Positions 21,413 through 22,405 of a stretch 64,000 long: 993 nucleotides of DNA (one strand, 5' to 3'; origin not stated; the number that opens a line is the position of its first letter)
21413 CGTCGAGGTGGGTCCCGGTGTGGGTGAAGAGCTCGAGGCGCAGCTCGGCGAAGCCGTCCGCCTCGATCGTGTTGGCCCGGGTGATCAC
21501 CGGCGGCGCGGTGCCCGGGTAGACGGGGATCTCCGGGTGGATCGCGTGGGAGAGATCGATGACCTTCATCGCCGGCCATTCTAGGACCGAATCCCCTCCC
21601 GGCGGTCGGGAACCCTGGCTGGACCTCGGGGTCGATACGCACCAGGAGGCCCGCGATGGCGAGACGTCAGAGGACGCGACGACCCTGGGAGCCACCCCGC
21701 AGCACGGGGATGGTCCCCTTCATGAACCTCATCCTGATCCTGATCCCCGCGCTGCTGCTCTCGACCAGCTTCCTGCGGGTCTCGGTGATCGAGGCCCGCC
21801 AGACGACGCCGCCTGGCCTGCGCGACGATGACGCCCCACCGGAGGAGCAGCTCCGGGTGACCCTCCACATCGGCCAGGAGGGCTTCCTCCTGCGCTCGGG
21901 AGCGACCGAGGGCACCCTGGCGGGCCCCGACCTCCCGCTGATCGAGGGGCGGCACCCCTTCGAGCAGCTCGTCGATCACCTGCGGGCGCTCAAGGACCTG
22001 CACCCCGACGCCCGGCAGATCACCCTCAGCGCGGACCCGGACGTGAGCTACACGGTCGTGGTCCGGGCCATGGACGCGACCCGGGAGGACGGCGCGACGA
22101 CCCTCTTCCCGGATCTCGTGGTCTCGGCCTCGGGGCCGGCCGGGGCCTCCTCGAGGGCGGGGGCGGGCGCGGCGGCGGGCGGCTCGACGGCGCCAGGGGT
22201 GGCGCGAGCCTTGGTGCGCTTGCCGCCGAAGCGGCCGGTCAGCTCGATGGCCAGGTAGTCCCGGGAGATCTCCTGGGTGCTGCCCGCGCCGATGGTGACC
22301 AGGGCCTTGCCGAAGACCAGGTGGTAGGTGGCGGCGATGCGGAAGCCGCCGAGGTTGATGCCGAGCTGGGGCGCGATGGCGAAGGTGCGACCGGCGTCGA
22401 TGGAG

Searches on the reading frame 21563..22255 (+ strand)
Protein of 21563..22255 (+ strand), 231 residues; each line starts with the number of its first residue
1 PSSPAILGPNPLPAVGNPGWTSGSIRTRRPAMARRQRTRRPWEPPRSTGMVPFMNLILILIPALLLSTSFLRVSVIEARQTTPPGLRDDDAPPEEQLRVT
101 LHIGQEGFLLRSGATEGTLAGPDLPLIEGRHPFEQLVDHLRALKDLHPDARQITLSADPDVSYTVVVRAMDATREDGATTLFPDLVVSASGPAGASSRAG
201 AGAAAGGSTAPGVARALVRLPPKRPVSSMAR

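Call 30: search_protein_families(library=pfam, proteins=[window:21563-22255:+], max_evalue=0.001)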
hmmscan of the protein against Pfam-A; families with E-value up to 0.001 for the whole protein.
window:21563-22255:+ (231 aa): 1 family
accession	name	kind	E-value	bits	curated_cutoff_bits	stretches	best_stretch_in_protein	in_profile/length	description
PF02472.21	ExbD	-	2e-11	44.5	25.4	1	47-179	7-119/128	Biopolymer transport protein ExbD/TolR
